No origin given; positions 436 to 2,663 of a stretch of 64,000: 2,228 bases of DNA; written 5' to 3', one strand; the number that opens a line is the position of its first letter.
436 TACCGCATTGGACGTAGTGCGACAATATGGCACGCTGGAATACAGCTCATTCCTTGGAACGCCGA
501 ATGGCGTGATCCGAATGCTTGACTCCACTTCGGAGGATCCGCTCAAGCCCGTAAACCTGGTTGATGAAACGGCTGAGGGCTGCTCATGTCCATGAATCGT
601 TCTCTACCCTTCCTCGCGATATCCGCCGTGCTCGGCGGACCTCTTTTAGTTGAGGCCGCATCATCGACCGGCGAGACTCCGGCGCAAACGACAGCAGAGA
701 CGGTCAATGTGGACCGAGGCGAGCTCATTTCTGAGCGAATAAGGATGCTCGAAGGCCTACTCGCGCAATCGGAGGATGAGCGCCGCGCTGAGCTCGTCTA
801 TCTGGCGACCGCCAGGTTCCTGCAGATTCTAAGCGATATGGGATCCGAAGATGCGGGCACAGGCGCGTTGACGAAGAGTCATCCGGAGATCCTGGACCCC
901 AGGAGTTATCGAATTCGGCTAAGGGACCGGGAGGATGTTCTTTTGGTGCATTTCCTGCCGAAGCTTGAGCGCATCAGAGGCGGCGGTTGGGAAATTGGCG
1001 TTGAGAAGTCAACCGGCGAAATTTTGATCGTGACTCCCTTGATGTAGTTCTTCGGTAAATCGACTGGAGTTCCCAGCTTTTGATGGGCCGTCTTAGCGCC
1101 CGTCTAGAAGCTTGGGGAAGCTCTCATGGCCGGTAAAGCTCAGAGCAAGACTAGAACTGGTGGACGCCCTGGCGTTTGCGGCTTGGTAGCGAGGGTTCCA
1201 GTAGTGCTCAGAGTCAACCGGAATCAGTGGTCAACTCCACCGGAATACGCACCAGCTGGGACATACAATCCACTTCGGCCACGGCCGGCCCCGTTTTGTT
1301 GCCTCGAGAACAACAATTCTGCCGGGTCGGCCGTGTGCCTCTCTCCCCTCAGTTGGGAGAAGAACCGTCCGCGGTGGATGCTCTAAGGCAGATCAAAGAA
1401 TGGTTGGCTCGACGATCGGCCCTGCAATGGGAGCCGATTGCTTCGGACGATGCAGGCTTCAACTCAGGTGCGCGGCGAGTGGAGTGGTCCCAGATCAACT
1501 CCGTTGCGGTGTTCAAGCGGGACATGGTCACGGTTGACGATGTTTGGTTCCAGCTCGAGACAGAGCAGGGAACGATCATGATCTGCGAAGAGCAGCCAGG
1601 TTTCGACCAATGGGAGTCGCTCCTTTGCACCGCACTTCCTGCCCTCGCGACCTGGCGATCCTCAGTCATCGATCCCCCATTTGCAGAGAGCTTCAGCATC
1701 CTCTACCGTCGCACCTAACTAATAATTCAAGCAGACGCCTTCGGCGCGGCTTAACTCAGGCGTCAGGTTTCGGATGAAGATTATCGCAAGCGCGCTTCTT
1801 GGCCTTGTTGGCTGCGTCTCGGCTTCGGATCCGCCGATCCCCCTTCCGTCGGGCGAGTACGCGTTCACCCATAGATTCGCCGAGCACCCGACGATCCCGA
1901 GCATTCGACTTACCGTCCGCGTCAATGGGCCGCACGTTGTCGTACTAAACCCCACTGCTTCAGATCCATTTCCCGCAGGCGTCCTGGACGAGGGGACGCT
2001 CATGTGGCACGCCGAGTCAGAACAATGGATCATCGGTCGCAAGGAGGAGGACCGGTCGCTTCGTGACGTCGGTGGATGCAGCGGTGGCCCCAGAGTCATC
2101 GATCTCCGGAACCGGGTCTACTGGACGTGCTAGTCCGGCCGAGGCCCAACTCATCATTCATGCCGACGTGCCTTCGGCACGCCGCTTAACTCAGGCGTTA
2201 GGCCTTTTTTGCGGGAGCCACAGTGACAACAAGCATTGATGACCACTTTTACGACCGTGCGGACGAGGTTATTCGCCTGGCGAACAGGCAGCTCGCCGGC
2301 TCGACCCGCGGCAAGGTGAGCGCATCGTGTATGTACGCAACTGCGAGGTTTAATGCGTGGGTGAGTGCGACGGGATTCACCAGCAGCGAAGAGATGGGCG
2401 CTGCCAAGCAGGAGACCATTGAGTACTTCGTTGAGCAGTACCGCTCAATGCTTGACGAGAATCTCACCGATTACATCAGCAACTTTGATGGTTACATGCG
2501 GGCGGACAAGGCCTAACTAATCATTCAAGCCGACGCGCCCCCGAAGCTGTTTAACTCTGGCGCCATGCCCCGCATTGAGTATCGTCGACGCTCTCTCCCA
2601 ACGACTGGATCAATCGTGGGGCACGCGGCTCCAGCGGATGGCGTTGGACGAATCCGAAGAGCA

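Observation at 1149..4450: Integron-type gene-cassette array with aadA-like attC sites but no integrase in view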

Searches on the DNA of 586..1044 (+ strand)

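Call 40: search_with_rna_model(model_id=R1, sources=[L001, L002, L003, L006, L016, L018, L019, L020, L021], max_evalue=1)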
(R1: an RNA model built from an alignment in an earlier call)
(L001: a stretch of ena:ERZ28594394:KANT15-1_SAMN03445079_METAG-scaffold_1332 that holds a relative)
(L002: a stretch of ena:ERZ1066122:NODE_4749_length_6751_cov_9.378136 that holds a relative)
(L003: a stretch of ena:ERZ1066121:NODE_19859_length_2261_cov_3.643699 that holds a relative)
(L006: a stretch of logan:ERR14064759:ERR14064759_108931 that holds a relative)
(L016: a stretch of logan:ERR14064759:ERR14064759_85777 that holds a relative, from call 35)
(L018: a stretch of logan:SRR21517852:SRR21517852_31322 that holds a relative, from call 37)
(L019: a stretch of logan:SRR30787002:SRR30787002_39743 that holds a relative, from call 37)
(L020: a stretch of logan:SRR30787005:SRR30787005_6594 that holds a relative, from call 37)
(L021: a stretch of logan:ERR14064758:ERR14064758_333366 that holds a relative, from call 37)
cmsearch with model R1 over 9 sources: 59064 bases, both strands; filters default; matches with E-value up to 1: 38.
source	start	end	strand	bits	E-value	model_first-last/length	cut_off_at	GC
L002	328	417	+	61.1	9.5e-17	1-60/60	no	0.61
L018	806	861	+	51.9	9.1e-14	1-60/60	no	0.54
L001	10088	10147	+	51.1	1.7e-13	1-60/60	no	0.6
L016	889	948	+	51.1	1.7e-13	1-60/60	no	0.6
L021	24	83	+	51.1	1.7e-13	1-60/60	no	0.6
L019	408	467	+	47.9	1.9e-12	1-60/60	no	0.62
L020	411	470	+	47.9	1.9e-12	1-60/60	no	0.62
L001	9657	9712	+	46.3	6e-12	1-60/60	no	0.52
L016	458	513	+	46.3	6e-12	1-60/60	no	0.52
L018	405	461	+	44.6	2.2e-11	1-60/60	no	0.58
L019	1399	1458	+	41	3.3e-10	1-60/60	no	0.63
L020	1402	1461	+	41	3.3e-10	1-60/60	no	0.63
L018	1793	1852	+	40.7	4e-10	1-60/60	no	0.65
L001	11079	11138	+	37.6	4e-09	1-60/60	no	0.62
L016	1880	1939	+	37.6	4e-09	1-60/60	no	0.62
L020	1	35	+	30.4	9.1e-07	22-60/60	5'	0.66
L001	11852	11908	+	29.4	1.9e-06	1-60/60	no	0.6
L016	2653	2709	+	29.4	1.9e-06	1-60/60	no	0.6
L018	2431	2487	+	29.4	1.9e-06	1-60/60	no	0.6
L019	2172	2228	+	29.4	1.9e-06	1-60/60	no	0.6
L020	2175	2231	+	29.4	1.9e-06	1-60/60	no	0.6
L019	1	32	+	25.3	4.2e-05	25-60/60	5'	0.66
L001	10673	10729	+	22.7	0.0003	1-60/60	no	0.65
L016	1474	1530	+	22.7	0.0003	1-60/60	no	0.65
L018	1387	1443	+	22.7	0.0003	1-60/60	no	0.65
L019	993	1049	+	22.7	0.0003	1-60/60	no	0.65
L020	996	1052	+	22.7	0.0003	1-60/60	no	0.65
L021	609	665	+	22.7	0.0003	1-60/60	no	0.65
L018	1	26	+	22.5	0.00035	35-60/60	5'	0.62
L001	10455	10512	+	18.2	0.0088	1-60/60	no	0.57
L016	1256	1313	+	18.2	0.0088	1-60/60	no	0.57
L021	391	448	+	18.2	0.0088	1-60/60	no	0.57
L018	1169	1226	+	17.3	0.017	1-60/60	no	0.53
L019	775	832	+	15.8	0.051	1-60/60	no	0.52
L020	778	835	+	15.8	0.051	1-60/60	no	0.52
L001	2749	2772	+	12.6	0.57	19-42/60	no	0.71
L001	12368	12394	+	12.1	0.82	1-60/60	no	0.59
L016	3169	3195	+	12.1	0.82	1-60/60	no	0.59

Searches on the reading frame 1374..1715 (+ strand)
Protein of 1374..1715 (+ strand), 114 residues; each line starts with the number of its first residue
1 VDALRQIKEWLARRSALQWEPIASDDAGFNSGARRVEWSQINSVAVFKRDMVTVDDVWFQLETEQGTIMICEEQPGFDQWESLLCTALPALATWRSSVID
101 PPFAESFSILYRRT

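Call 54: search_protein_families(library=ncbifam, max_evalue=1, proteins=[window:1374-1715:+])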
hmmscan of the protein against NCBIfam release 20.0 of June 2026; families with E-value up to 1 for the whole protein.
window:1374-1715:+ (114 aa): 0 families

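Call 55: search_protein_families(library=pfam, max_evalue=1, proteins=[window:1374-1715:+])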
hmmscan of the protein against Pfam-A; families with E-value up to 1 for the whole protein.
window:1374-1715:+ (114 aa): 0 families

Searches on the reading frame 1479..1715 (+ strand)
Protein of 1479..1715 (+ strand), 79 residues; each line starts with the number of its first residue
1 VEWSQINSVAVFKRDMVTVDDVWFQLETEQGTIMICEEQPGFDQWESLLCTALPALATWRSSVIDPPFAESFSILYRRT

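Call 47: find_encoding_contigs(protein=window:1479-1715:+, flank=10000, max_places=10)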
Protein window:1479-1715:+ (79 aa): 2 contigs read that carry it; 1 place shown.
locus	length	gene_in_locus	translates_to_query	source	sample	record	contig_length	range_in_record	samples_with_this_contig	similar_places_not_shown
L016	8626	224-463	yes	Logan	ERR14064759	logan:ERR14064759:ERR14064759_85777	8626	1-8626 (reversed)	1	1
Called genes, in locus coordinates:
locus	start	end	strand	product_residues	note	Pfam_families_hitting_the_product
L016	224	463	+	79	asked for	-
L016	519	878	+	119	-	-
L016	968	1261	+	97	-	PF11342:DUF3144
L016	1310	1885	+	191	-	-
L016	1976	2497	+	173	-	PF13847:Methyltransf_31 (weak), PF08241:Methyltransf_11 (weak), PF08242:Methyltransf_12 (weak), PF13649:Methyltransf_25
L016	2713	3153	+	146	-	-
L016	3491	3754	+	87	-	-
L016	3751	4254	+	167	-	PF13238:AAA_18 (weak), PF13671:AAA_33 (weak)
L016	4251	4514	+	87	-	-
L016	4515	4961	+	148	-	-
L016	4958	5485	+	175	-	PF14026:SCO4226-like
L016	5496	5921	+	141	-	-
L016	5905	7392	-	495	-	PF13231:PMT_2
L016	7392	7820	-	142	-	PF07366:SnoaL, PF12680:SnoaL_2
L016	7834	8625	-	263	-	?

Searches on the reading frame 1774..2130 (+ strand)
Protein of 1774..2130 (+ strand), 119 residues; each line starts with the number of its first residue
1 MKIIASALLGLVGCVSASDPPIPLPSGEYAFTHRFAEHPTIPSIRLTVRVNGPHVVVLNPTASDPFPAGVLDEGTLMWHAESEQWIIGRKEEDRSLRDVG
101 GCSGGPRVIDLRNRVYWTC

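Call 8: search_protein_families(library=pfam, max_evalue=0.01, proteins=[window:1774-2130:+])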
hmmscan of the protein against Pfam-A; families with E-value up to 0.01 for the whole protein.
window:1774-2130:+ (119 aa): 0 families

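Call 35: find_encoding_contigs(protein=window:1774-2130:+, flank=10000, max_places=10)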
Protein window:1774-2130:+ (119 aa): 2 contigs read that carry it; 1 place shown.
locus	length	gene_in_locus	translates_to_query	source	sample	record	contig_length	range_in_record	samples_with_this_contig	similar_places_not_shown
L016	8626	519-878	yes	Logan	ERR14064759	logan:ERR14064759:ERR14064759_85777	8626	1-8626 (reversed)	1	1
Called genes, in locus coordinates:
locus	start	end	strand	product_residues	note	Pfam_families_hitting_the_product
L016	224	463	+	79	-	-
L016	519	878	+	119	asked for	-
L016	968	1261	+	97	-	PF11342:DUF3144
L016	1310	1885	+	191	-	-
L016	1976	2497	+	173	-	PF13847:Methyltransf_31 (weak), PF08241:Methyltransf_11 (weak), PF08242:Methyltransf_12 (weak), PF13649:Methyltransf_25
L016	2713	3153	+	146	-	-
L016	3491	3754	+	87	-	-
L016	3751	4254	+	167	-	PF13238:AAA_18 (weak), PF13671:AAA_33 (weak)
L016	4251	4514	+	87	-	-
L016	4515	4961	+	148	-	-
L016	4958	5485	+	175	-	PF14026:SCO4226-like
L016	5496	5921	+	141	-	-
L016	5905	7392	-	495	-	PF13231:PMT_2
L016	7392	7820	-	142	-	PF07366:SnoaL, PF12680:SnoaL_2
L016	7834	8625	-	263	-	?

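Call 54: search_protein_families(library=ncbifam, max_evalue=1, proteins=[window:1774-2130:+])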
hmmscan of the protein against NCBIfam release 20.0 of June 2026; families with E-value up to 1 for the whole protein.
window:1774-2130:+ (119 aa): 0 families

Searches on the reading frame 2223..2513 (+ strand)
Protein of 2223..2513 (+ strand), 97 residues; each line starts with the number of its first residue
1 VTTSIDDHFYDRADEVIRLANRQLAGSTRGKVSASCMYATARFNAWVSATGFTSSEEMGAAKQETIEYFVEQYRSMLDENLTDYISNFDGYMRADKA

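Call 8: search_protein_families(library=pfam, max_evalue=0.01, proteins=[window:2223-2513:+])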
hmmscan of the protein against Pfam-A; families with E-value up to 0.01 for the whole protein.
window:2223-2513:+ (97 aa): 1 family
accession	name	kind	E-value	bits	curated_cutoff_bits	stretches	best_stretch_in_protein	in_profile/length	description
PF11342.13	DUF3144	-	2e-31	108.6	25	1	9-85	1-77/77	Protein of unknown function (DUF3144)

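Call 37: find_encoding_contigs(protein=window:2223-2513:+, flank=10000, max_places=10)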
Protein window:2223-2513:+ (97 aa): 10 contigs read that carry it; 6 places shown.
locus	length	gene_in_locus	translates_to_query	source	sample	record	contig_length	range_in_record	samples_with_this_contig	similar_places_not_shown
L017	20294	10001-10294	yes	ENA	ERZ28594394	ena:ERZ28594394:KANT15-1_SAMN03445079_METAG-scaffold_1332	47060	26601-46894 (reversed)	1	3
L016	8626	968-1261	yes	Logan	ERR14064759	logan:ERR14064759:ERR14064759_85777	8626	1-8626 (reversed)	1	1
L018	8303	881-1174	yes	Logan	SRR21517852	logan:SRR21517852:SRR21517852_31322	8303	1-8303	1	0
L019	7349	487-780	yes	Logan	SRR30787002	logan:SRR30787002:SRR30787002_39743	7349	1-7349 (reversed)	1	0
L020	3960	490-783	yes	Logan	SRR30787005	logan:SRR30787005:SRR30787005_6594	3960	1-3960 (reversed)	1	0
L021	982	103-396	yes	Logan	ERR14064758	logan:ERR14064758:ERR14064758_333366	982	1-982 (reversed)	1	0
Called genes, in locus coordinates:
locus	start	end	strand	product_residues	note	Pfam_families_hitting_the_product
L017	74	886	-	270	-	-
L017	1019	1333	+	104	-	-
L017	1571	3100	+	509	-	PF00665:rve, PF22483:Mu-transpos_C_2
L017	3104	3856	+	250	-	PF01695:IstB_IS21, PF13481:AAA_25 (weak)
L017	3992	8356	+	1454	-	PF20148:DUF6531, PF25023:TEN_YD-shell, PF05593:RHS_repeat (weak), PF25023:TEN_YD-shell, PF05593:RHS_repeat, PF25023:TEN_YD-shell (weak), PF05593:RHS_repeat (weak), PF14220:DUF4329, +1 more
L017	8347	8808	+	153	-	-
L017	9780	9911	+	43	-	-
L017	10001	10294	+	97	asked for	PF11342:DUF3144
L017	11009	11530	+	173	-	PF13847:Methyltransf_31 (weak), PF08241:Methyltransf_11 (weak), PF08242:Methyltransf_12 (weak), PF13649:Methyltransf_25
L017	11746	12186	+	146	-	-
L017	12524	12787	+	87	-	-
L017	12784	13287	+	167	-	PF13238:AAA_18 (weak), PF13671:AAA_33 (weak)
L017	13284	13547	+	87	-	-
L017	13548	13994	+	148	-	-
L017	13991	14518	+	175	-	PF14026:SCO4226-like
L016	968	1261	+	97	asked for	PF11342:DUF3144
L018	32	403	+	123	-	-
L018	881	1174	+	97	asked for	PF11342:DUF3144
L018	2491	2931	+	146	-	-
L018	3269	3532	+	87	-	-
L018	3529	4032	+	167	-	PF13238:AAA_18 (weak), PF13671:AAA_33 (weak)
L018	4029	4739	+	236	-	PF08713:DNA_alkylation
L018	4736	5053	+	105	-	-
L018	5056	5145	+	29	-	-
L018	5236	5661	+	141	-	-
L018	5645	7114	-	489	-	PF13231:PMT_2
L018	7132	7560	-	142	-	PF07366:SnoaL, PF12680:SnoaL_2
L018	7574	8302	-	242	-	?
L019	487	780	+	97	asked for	PF11342:DUF3144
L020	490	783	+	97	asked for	PF11342:DUF3144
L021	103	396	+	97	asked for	PF11342:DUF3144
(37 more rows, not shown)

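Call 54: search_protein_families(library=ncbifam, max_evalue=1, proteins=[L018:32-400:+])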
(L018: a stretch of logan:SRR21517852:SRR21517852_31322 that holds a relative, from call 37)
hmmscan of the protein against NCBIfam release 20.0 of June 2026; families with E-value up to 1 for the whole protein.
L018:32-400:+ (123 aa): 1 family
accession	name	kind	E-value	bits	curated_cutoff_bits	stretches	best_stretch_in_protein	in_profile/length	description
NF041635.1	STM3941_fam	subfamily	0.82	9.6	40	1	15-67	7-56/157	STM3941 family protein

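Call 55: search_protein_families(library=pfam, max_evalue=1, proteins=[L018:32-400:+])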
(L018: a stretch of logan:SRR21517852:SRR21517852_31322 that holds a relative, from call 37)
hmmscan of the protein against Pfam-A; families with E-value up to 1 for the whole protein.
L018:32-400:+ (123 aa): 0 families

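Call 60: search_solved_structures(query=window:2223-2513:+, max_evalue=0.01)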
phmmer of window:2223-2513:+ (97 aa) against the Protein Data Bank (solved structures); distinct sequences matched with E-value up to 0.01: 1.
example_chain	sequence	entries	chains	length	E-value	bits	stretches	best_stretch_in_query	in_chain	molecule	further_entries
2lyy_A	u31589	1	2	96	8.3e-24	87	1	6-94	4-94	Uncharacterized protein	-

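Call 67: find_homologous_proteins(query=L018:32-400:+, max_evalue=0.001)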
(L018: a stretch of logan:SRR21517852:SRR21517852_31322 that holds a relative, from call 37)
Query L018:32-400:+ (123 aa): 3 proteins with E <= 0.001 among 47 candidates.
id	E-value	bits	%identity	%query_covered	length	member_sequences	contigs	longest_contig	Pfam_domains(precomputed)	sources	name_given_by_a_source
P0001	2.8e-73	262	100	100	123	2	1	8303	-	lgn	-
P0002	7.0e-45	170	62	99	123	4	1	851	-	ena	-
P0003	4.6e-43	164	61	98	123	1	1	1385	-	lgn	-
